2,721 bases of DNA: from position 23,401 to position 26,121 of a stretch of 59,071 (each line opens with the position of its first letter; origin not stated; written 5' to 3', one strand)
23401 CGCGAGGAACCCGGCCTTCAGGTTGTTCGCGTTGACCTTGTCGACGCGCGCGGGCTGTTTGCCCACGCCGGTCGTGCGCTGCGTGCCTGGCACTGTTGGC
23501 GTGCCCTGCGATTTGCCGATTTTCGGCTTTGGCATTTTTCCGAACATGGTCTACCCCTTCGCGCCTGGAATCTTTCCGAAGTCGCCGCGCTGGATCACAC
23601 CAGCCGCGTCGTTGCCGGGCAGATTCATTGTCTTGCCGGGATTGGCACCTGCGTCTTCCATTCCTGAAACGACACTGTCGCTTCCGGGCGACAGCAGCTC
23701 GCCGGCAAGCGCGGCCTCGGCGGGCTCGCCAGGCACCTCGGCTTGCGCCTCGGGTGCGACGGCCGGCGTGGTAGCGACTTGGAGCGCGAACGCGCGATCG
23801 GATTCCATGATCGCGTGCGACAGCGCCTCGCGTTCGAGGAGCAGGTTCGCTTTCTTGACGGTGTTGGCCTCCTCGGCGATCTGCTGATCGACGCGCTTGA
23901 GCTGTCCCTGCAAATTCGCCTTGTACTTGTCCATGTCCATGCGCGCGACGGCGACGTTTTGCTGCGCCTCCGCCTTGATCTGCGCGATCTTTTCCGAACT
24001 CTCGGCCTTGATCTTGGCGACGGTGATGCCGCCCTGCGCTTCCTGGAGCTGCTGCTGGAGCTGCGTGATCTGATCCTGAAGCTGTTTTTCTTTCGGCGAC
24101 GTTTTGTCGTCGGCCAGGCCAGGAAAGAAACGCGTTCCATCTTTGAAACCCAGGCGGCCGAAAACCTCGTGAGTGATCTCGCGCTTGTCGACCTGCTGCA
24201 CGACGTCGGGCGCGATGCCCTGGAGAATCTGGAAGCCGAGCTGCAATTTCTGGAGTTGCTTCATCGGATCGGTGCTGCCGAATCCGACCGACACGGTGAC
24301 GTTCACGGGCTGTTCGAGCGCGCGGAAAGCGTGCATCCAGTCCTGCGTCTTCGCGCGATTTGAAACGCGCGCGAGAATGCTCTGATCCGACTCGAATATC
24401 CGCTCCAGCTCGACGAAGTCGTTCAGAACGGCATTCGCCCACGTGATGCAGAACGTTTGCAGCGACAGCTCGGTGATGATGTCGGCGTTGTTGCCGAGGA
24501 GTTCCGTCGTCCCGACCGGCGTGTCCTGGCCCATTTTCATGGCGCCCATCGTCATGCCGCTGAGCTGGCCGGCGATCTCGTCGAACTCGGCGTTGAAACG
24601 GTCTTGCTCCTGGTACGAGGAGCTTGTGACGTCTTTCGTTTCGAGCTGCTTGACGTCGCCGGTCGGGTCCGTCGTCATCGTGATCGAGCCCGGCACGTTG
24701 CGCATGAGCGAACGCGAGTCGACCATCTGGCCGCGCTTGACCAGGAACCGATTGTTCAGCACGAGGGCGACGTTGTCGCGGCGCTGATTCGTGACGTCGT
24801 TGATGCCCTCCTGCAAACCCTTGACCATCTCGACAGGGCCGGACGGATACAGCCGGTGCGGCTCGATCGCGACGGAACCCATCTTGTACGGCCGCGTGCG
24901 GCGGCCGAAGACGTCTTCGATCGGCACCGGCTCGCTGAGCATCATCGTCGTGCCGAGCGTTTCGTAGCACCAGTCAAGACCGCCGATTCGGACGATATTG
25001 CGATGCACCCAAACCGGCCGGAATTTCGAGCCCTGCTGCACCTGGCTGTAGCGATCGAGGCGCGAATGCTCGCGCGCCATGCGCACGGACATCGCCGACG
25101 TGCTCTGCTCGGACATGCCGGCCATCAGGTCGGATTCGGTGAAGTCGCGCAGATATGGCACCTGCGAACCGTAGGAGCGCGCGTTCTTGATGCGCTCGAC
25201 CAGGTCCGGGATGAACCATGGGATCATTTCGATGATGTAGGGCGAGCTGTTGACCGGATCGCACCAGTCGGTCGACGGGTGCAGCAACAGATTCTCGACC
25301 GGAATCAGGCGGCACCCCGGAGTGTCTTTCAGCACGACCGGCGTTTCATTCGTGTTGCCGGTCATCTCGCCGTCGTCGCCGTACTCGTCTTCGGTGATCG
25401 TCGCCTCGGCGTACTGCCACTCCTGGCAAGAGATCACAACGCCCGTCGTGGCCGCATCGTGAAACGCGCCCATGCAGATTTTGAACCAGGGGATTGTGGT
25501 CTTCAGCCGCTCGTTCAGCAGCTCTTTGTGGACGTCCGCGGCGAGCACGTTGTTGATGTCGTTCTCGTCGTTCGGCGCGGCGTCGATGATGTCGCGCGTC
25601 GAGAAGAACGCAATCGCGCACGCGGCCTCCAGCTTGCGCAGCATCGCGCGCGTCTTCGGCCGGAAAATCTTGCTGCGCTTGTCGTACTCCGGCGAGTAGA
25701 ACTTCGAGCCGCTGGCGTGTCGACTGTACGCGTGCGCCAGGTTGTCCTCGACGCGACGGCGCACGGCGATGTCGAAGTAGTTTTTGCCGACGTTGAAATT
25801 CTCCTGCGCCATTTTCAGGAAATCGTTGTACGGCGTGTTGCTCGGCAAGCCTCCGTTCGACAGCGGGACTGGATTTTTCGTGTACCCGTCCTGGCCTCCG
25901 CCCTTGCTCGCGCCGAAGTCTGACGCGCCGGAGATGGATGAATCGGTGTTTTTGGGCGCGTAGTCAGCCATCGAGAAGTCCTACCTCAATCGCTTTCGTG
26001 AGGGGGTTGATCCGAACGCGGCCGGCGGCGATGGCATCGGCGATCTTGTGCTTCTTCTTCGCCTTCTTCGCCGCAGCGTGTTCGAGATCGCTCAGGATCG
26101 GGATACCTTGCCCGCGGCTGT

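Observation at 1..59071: Genome-wide excess (roughly 20-fold or more) of the 7-mer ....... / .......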

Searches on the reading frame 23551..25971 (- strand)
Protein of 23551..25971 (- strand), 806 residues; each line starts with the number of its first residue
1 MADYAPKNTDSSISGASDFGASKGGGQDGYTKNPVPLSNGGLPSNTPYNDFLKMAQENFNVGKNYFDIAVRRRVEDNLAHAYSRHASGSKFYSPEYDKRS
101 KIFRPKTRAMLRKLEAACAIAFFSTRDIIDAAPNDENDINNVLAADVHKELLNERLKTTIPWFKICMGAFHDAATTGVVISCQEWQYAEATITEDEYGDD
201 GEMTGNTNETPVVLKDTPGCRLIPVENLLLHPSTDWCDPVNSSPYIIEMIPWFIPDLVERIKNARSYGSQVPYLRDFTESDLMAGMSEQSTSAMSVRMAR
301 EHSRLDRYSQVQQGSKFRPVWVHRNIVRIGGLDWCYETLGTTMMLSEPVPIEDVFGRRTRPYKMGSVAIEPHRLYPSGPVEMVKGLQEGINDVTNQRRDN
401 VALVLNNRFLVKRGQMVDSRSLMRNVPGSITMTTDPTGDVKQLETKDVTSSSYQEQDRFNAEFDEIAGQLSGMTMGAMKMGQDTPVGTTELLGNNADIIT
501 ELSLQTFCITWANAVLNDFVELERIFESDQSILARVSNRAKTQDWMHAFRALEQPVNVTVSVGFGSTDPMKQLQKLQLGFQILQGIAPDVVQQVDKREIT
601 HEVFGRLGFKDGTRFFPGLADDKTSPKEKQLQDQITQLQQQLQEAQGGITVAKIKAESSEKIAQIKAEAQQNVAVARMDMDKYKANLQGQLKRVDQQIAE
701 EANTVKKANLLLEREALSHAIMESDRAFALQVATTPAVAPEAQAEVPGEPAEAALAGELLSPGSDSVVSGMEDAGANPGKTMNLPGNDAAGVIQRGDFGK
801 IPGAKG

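Call 8: search_protein_families(library=pfam, proteins=[window:23551-25971:-])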
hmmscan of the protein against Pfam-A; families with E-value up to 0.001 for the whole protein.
window:23551-25971:- (806 aa): 1 family
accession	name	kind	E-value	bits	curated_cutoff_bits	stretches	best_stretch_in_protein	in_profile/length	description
PF23899.1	SU10_portal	-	2.5e-24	86.1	30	2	352-641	307-591/593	Phage SU10 portal protein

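Call 15: search_dna_similar(query=window:23551-25971:-, collection=phages, mode=protein, max_rows=25)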
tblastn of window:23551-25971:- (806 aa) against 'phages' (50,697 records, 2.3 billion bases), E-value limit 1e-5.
Records with a match: 32; places in all: 32; records where one place covers at least 80% of the query: 0.
Best place of each record, by identity: <60% 32.
By first word of the organism name: Vibrio 28; Escherichia 4.
By host as written in the record: - 21; Vibrio crassostreae 6; Escherichia coli 4; Vibrio tasmaniensis 1.
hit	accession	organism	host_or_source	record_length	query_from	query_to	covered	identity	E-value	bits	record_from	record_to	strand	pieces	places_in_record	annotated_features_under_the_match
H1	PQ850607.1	Escherichia phage HelliStehle_Bas95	Escherichia coli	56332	50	691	80%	28.2%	4e-70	258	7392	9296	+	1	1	hypothetical protein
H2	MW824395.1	Vibrio phage 431E45.1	Vibrio crassostreae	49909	51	616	70%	32.0%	4e-88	311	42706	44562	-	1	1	hypothetical protein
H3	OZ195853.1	Vibrio phage D279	Seawater and oysters mix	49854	51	616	70%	32.0%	5e-88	311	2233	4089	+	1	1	hypothetical protein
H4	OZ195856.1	Vibrio phage D273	Seawater and oysters mix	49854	51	616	70%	32.0%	5e-88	311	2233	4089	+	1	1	hypothetical protein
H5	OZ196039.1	Vibrio phage D277 g1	Seawater and oysters mix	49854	51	616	70%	32.0%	5e-88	311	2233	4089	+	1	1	hypothetical protein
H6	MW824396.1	Vibrio phage 431E46.1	Vibrio crassostreae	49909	51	616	70%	32.0%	5e-88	311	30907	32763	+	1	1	hypothetical protein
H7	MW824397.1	Vibrio phage 431E48.2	Vibrio crassostreae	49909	51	616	70%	32.0%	5e-88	311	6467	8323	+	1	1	hypothetical protein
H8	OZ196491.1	Vibrio phage D217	Seawater and oysters mix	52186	51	616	70%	32.0%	5e-88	311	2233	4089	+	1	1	hypothetical protein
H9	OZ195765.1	Vibrio phage D65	Seawater and oysters mix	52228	51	616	70%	32.0%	5e-88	311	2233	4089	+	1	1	hypothetical protein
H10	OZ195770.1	Vibrio phage D59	Seawater and oysters mix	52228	51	616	70%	32.0%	5e-88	311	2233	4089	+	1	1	hypothetical protein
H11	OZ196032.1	Vibrio phage D173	Seawater and oysters mix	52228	51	616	70%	32.0%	5e-88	311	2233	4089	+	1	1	hypothetical protein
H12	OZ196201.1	Vibrio phage D68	Seawater and oysters mix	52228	51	616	70%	32.0%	5e-88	311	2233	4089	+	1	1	hypothetical protein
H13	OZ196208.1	Vibrio phage D57 g1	Seawater and oysters mix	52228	51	616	70%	32.0%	5e-88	311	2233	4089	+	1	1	hypothetical protein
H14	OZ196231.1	Vibrio phage D195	Seawater and oysters mix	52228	51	616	70%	32.0%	5e-88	311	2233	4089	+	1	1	hypothetical protein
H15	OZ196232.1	Vibrio phage D198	Seawater and oysters mix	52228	51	616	70%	32.0%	5e-88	311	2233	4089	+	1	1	hypothetical protein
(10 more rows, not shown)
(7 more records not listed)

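Call 16: find_related_loci(query=window:23551-25971:-, collection=viral_contigs, flank=10000)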
Query window:23551-25971:- (806 aa) in viral_contigs; peptide patterns used: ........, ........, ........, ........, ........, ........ (x = any residue, [..] = any of these).
7 stretches matched a pattern, but none encodes a relative of the query by tblastn (E <= 1e-3).

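Call 17: find_encoding_contigs(protein=window:23551-25971:-, flank=10000, max_places=6)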
Protein window:23551-25971:- (806 aa): 1 contig read that carries it; 1 place shown.
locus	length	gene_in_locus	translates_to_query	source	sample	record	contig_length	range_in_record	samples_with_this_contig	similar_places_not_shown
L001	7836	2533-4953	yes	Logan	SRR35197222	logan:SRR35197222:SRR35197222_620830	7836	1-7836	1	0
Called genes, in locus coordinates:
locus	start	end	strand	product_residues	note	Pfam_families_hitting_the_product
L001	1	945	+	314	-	?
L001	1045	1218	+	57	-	-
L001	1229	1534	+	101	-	-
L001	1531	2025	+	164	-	-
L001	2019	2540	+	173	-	-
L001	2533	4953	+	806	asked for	PF23899:SU10_portal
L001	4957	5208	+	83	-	-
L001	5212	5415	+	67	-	-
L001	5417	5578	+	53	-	-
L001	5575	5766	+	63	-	-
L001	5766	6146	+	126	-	-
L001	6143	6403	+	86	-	-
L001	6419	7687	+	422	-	-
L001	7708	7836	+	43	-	?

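Call 18: find_homologous_proteins(query=window:23551-25971:-, max_evalue=1e-20)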
Query window:23551-25971:- (806 aa): 565 proteins with E <= 1e-20 among 7934 candidates; the best 120 are listed.
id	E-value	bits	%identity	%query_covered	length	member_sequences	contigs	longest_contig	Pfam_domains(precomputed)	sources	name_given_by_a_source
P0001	0.0e+0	1834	100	100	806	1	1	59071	PF23899.2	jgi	jgi:hypothetical protein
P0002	0.0e+0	1332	76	97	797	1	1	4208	PF23899.2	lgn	-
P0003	0.0e+0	1327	74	97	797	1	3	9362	PF23899.2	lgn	-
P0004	0.0e+0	1305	71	100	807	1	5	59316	PF23899.2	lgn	-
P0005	0.0e+0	1282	73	97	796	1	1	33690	PF23899.2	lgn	-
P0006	0.0e+0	1229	69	96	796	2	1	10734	PF23899.2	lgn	-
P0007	0.0e+0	1206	68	97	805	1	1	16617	PF23899.2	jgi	jgi:hypothetical protein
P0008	0.0e+0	1196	68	96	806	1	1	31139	PF23899.2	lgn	-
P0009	0.0e+0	1124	63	100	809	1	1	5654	PF23899.2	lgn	-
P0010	0.0e+0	1113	65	94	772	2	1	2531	PF23899.2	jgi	jgi:hypothetical protein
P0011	0.0e+0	1034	67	86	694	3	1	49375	PF23899.2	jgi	jgi:hypothetical protein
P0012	4.8e-296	1003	58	98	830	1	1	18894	PF23899.2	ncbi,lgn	-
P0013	4.0e-290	983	54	100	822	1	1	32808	PF23899.2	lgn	-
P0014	2.0e-288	978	56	99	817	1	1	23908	PF23899.2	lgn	-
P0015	9.6e-287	972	56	98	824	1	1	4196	PF23899.2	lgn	-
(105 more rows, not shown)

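Call 19: find_encoding_contigs(protein=P0004, flank=10000, max_places=2)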
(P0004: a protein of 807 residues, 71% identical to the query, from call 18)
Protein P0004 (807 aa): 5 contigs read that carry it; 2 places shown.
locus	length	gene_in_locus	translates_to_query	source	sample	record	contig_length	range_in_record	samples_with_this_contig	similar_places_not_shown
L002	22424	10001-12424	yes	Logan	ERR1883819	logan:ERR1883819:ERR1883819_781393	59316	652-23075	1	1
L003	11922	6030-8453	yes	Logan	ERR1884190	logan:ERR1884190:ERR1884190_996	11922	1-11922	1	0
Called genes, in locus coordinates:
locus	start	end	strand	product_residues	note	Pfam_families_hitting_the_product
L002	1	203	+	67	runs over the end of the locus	-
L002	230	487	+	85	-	-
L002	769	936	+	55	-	-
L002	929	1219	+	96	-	-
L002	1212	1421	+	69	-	-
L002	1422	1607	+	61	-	-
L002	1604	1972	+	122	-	-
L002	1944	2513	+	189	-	-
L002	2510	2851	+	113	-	-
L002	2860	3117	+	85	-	-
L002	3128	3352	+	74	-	-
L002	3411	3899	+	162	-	-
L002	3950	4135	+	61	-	-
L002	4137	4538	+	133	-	-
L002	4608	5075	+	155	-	-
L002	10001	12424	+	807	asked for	PF23899:SU10_portal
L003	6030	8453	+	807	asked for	PF23899:SU10_portal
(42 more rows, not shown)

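Call 20: find_encoding_contigs(protein=P0011, flank=10000, max_places=2)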
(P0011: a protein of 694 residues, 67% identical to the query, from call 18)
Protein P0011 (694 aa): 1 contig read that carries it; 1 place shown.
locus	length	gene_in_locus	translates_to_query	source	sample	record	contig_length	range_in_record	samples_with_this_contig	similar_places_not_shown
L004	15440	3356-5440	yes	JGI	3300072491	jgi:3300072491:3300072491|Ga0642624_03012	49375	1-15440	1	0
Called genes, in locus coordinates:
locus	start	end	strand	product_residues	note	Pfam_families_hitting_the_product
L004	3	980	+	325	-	?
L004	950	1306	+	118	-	-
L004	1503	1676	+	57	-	-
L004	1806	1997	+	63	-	-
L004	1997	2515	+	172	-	-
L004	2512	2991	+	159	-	-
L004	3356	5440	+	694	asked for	PF23899:SU10_portal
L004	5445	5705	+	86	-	-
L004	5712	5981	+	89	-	-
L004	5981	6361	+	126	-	-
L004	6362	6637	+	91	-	-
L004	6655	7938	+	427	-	-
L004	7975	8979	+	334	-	-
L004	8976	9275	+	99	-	-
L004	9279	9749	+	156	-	-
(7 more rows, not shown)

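Call 21: find_encoding_contigs(protein=P0012, flank=10000, max_places=2)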
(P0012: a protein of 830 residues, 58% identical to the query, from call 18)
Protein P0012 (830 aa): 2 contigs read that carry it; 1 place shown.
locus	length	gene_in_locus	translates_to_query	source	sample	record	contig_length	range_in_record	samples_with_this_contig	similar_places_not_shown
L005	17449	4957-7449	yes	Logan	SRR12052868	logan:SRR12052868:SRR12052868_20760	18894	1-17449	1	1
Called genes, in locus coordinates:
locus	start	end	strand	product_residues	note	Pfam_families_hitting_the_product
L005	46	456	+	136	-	PF07087:DUF1353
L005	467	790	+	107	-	-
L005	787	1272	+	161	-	-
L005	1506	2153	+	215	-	-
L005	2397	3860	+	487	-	-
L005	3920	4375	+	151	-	-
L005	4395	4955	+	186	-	-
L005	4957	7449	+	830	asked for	PF23899:SU10_portal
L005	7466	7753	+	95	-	-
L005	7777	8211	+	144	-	-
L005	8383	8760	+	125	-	-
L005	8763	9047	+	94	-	-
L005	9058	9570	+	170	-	-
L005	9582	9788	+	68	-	-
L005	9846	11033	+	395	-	-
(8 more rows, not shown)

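Call 23: find_encoding_contigs(protein=P0005, flank=10000, max_places=1)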
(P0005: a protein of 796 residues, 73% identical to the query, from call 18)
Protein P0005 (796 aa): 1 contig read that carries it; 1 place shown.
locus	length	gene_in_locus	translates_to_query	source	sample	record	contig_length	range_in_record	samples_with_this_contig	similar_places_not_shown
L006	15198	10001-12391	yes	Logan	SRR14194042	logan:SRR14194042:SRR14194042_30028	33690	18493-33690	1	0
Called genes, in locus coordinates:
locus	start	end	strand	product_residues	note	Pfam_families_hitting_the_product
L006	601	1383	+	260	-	-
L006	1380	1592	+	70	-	-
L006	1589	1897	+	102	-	-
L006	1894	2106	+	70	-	-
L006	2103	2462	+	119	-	-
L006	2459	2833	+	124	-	-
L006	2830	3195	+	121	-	-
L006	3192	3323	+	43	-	-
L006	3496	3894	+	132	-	-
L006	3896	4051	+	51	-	-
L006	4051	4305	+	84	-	-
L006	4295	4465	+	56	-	-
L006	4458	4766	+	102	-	-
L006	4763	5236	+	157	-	-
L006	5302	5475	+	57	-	-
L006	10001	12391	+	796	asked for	PF23899:SU10_portal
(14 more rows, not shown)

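Call 24: find_encoding_contigs(protein=P0003, flank=10000, max_places=3)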
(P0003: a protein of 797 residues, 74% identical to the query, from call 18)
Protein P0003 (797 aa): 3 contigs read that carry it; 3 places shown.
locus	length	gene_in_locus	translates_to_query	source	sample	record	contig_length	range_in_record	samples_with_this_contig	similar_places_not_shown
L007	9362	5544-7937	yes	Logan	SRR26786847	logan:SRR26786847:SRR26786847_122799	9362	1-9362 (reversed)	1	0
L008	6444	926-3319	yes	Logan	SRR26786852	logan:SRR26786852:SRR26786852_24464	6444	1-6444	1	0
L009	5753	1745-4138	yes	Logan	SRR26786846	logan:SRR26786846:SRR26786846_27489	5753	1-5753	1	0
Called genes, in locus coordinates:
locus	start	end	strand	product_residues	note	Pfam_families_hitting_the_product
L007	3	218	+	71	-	?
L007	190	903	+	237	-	-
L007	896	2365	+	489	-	-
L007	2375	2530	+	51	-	-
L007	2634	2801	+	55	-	-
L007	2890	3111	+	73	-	-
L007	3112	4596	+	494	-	-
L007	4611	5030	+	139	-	-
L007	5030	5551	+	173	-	-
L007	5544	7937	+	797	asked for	PF23899:SU10_portal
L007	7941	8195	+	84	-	-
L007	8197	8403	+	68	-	-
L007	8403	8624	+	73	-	-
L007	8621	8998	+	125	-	-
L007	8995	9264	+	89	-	-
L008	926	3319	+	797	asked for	PF23899:SU10_portal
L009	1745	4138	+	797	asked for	PF23899:SU10_portal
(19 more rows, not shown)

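Call 25: find_encoding_contigs(protein=P0008, flank=10000, max_places=1)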
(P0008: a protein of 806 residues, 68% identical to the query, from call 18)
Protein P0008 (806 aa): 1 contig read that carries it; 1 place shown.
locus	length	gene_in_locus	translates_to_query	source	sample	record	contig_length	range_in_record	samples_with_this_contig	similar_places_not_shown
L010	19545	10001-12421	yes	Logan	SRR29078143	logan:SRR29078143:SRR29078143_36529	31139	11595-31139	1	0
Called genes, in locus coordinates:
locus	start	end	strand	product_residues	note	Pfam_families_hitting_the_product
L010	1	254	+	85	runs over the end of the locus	-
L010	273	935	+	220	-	-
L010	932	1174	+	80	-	-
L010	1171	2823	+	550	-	-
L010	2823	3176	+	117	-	-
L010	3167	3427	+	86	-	-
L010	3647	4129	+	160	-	-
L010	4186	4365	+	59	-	-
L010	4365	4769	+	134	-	-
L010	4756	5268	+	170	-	PF01464:SLT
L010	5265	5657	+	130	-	-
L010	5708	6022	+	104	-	-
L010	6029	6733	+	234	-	-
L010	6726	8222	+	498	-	-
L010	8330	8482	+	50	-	-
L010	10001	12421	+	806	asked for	PF23899:SU10_portal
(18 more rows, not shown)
